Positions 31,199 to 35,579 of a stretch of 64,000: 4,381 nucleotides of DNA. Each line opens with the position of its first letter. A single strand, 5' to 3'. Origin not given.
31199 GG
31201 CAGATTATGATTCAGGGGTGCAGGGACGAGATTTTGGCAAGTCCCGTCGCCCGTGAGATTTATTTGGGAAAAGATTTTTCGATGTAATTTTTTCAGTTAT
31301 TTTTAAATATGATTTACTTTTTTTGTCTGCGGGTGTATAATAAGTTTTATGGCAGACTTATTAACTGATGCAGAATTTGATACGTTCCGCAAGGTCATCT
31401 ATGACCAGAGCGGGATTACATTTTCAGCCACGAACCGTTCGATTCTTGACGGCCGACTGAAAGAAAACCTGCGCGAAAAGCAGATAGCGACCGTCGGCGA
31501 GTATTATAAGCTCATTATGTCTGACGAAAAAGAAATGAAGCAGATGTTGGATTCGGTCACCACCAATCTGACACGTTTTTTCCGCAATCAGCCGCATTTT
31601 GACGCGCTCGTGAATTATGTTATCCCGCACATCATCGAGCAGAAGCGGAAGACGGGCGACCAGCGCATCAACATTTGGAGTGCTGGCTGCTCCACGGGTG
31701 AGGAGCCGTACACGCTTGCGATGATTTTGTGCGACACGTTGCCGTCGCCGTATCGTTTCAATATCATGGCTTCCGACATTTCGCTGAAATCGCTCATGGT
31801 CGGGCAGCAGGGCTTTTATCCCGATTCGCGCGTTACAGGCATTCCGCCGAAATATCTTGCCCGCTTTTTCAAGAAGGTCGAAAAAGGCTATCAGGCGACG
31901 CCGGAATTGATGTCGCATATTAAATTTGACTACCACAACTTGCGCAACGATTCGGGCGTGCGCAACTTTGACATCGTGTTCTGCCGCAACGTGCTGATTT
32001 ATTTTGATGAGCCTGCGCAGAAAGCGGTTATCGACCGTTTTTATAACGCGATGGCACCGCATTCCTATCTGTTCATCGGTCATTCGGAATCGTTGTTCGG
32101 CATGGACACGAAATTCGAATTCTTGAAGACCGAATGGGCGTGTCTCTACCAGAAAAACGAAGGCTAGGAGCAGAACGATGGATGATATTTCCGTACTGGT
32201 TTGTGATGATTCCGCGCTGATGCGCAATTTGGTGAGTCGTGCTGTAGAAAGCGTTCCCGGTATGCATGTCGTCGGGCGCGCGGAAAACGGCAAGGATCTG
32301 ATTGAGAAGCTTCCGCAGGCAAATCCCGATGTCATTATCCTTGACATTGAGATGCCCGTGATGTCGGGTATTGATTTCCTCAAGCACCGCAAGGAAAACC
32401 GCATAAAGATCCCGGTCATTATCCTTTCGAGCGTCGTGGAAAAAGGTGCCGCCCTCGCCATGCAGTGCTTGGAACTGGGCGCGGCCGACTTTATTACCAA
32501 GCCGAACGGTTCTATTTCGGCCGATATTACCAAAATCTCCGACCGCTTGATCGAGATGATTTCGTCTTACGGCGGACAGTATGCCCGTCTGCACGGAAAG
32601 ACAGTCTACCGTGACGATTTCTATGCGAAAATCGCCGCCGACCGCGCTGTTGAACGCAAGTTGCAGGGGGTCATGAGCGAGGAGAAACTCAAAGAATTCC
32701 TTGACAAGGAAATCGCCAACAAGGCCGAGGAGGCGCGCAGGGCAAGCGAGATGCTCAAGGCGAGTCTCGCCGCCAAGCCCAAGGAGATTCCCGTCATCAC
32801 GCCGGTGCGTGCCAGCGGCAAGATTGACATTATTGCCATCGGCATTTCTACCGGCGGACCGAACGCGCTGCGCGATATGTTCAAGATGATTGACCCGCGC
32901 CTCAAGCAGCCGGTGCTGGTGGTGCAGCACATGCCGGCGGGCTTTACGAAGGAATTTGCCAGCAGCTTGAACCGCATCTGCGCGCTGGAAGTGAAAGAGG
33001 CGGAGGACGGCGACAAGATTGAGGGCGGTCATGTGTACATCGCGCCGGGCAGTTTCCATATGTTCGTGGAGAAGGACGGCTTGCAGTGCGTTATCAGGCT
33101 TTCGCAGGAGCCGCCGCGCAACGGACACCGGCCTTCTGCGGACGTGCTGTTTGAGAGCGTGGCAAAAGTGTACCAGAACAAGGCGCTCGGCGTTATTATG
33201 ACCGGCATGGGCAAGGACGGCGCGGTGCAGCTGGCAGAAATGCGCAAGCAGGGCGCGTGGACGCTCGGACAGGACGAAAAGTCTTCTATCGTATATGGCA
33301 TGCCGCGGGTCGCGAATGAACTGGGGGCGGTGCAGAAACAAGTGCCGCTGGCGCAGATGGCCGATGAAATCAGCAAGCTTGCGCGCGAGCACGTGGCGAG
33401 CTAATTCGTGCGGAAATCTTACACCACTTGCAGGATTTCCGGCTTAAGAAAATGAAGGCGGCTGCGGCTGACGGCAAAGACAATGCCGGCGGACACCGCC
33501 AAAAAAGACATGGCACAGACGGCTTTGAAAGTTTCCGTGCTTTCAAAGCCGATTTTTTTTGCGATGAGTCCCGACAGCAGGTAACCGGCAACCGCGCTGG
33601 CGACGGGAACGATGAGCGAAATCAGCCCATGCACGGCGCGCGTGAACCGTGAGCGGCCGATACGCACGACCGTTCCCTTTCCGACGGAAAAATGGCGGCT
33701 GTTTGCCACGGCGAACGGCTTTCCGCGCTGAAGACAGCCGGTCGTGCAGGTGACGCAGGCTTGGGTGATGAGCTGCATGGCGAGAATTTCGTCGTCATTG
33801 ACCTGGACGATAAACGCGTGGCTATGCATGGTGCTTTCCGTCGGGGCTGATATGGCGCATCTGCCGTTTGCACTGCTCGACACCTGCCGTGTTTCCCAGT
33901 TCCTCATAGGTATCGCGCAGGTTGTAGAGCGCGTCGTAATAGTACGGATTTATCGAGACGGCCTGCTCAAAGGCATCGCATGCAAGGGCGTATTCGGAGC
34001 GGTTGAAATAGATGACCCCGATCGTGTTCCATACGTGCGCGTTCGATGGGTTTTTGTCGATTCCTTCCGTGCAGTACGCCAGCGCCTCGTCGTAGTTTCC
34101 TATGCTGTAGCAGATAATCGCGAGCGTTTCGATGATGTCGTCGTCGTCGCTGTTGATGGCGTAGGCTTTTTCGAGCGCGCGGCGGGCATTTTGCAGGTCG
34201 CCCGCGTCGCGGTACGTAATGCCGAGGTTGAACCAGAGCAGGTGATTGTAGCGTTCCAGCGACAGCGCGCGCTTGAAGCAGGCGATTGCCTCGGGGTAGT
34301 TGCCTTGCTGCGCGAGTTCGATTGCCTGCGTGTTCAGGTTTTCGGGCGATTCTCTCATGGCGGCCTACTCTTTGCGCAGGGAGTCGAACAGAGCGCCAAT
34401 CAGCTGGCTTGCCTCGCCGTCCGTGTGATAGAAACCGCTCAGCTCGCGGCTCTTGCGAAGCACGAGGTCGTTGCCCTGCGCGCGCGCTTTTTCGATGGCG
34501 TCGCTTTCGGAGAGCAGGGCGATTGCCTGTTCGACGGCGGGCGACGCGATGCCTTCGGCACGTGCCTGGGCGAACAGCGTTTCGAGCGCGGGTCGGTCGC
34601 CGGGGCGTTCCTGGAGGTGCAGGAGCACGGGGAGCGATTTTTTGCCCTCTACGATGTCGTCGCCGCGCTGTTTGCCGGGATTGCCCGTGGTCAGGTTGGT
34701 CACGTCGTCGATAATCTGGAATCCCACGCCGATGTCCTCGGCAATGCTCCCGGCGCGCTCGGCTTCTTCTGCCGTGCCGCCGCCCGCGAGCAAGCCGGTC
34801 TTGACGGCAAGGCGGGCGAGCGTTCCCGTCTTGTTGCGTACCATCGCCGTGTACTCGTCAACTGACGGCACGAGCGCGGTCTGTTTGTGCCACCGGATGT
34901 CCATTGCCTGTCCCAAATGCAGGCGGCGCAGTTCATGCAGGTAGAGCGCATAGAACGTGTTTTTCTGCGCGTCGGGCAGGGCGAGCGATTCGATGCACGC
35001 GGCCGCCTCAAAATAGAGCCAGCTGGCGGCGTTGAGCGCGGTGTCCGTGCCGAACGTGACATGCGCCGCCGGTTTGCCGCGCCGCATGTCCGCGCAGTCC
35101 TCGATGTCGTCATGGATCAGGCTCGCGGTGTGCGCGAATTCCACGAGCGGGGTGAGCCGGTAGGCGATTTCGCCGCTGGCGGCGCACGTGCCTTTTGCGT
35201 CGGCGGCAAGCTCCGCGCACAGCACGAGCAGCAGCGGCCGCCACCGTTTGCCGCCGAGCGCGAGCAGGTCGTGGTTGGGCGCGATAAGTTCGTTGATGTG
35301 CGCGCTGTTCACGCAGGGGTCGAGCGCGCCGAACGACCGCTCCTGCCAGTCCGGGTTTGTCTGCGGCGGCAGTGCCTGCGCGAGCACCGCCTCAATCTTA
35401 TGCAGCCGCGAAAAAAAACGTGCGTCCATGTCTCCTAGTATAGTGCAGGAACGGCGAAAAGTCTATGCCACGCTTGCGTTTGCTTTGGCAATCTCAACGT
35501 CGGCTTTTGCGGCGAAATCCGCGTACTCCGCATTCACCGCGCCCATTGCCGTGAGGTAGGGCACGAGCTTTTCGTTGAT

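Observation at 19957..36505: Recurrent cassette: about 8 x 42 bp palindromic array, GC hairpin, DUF6261-like gene (two independent copies)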

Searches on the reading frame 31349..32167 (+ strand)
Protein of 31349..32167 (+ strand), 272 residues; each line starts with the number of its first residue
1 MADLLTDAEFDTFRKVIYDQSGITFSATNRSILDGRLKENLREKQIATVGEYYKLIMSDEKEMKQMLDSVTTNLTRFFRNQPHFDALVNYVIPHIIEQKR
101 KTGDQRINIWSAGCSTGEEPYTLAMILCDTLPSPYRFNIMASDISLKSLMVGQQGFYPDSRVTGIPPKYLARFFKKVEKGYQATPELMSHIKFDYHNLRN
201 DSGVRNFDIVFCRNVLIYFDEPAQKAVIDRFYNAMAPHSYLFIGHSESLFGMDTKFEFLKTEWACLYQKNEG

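Call 11: search_protein_families(library=pfam, proteins=[window:31349-32167:+], max_evalue=0.001)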
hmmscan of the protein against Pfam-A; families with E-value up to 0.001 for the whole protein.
window:31349-32167:+ (272 aa): 3 families
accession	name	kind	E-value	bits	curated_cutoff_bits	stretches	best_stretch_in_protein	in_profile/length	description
PF01739.24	CheR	-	7.5e-66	221.7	27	1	73-264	1-194/195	CheR methyltransferase, SAM binding domain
PF03705.20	CheR_N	-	3.6e-11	43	27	1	8-60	1-53/53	CheR methyltransferase, all-alpha domain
PF20451.3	Calmod_bind_M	-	0.00027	21.9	24.5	1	34-70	15-51/67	Calmodulin binding protein central domain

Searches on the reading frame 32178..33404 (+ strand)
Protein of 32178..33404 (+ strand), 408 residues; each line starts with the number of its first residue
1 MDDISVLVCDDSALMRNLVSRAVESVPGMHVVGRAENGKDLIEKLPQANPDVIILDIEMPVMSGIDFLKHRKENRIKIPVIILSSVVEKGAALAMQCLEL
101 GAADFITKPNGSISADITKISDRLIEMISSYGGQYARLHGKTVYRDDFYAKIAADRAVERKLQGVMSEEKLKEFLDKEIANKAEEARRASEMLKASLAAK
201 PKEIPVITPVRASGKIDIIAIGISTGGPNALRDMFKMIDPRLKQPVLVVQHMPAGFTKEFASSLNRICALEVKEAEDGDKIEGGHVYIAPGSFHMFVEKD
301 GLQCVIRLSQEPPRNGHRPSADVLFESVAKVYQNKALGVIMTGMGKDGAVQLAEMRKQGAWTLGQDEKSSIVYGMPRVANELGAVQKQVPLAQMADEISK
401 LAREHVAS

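Call 11: search_protein_families(library=pfam, proteins=[window:32178-33404:+], max_evalue=0.001)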
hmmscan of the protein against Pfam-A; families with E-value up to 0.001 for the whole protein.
window:32178-33404:+ (408 aa): 2 families
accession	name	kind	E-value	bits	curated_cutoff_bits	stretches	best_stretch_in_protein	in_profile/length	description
PF01339.22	CheB_methylest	-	5e-65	218.9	24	1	219-398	1-174/174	CheB methylesterase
PF00072.30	Response_reg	-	4.4e-24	85.2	30.2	1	6-110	1-101/111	Response regulator receiver domain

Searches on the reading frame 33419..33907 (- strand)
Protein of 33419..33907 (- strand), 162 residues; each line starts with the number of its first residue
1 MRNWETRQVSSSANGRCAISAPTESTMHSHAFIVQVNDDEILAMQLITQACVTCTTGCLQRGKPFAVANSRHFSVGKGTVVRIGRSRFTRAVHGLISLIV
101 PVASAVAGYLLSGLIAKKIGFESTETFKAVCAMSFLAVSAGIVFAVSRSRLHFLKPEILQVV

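Call 11: search_protein_families(library=pfam, proteins=[window:33419-33907:-], max_evalue=0.001)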
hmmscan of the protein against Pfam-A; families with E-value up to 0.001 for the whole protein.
window:33419-33907:- (162 aa): 1 family
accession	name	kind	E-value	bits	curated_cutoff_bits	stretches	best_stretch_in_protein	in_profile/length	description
PF04246.17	RseC_MucC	-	1.5e-06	28.6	24.4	1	34-158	2-128/130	Positive regulator of sigma(E), RseC/MucC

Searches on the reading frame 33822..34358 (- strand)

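Call 11: search_protein_families(library=pfam, proteins=[window:33822-34358:-], max_evalue=0.001)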
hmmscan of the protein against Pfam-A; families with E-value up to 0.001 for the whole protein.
window:33822-34358:- (178 aa): 25 families
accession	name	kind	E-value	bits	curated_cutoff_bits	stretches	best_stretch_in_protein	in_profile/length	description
PF07719.23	TPR_2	-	5.6e-29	98.3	27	4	41-71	3-33/34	Tetratricopeptide repeat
PF00515.34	TPR_1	-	3.9e-26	90.2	27.8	4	11-36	7-32/34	Tetratricopeptide repeat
PF14559.12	TPR_19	-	3.1e-20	72.7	25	1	51-111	3-63/68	Tetratricopeptide repeat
PF23914.1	TPR_CcmH_CycH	-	3.5e-19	69.6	42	3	38-134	49-148/158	Cytochrome c-type biogenesis protein H TPR domain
PF13432.12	TPR_16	-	5.9e-19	68.6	32.7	2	10-72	2-64/65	Tetratricopeptide repeat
PF13181.12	TPR_8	-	9.1e-19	66.4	25.7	2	41-71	3-33/34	Tetratricopeptide repeat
PF13431.12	TPR_17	-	1.3e-18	66.1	24.4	1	27-59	1-33/34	Tetratricopeptide repeat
PF13428.12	TPR_14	-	1.6e-17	62.7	23.5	2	12-46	8-42/44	Tetratricopeptide repeat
PF13414.12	TPR_11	-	4.6e-17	61.9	26.8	1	15-49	4-38/42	TPR repeat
PF13424.12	TPR_12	-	8e-16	58.4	30.1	1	15-68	13-74/77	Tetratricopeptide repeat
PF13176.12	TPR_7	-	2.5e-15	55.6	27.9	0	42-74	2-34/36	Tetratricopeptide repeat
PF13374.12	TPR_10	-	2.6e-13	49.9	27.5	0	44-68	7-31/42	Tetratricopeptide repeat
PF13371.12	TPR_9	-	1e-10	41.9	35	1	16-75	6-65/73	Tetratricopeptide repeat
PF13174.12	TPR_6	-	2.3e-08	34.6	26.3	0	42-64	3-25/33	Tetratricopeptide repeat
PF12895.13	ANAPC3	-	1.7e-07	31.8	27.2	1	17-94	1-77/82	Anaphase-promoting complex, cyclosome, subunit 3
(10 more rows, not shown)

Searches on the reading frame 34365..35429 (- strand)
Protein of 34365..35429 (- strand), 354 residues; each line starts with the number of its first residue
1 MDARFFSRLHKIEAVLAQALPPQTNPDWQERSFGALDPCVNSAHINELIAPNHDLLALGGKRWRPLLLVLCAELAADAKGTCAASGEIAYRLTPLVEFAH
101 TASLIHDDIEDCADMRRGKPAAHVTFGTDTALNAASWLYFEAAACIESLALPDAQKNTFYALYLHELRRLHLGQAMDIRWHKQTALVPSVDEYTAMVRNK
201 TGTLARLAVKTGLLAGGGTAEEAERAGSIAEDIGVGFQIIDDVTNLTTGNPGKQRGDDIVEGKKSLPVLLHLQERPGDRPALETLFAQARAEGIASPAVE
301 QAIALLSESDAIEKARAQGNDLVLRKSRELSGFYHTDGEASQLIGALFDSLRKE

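Call 11: search_protein_families(library=pfam, proteins=[window:34365-35429:-], max_evalue=0.001)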
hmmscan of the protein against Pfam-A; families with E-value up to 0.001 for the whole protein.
window:34365-35429:- (354 aa): 1 family
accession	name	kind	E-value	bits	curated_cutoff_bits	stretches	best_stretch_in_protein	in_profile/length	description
PF00348.22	polyprenyl_synt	-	1.1e-55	189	27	1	49-290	5-238/251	Polyprenyl synthetase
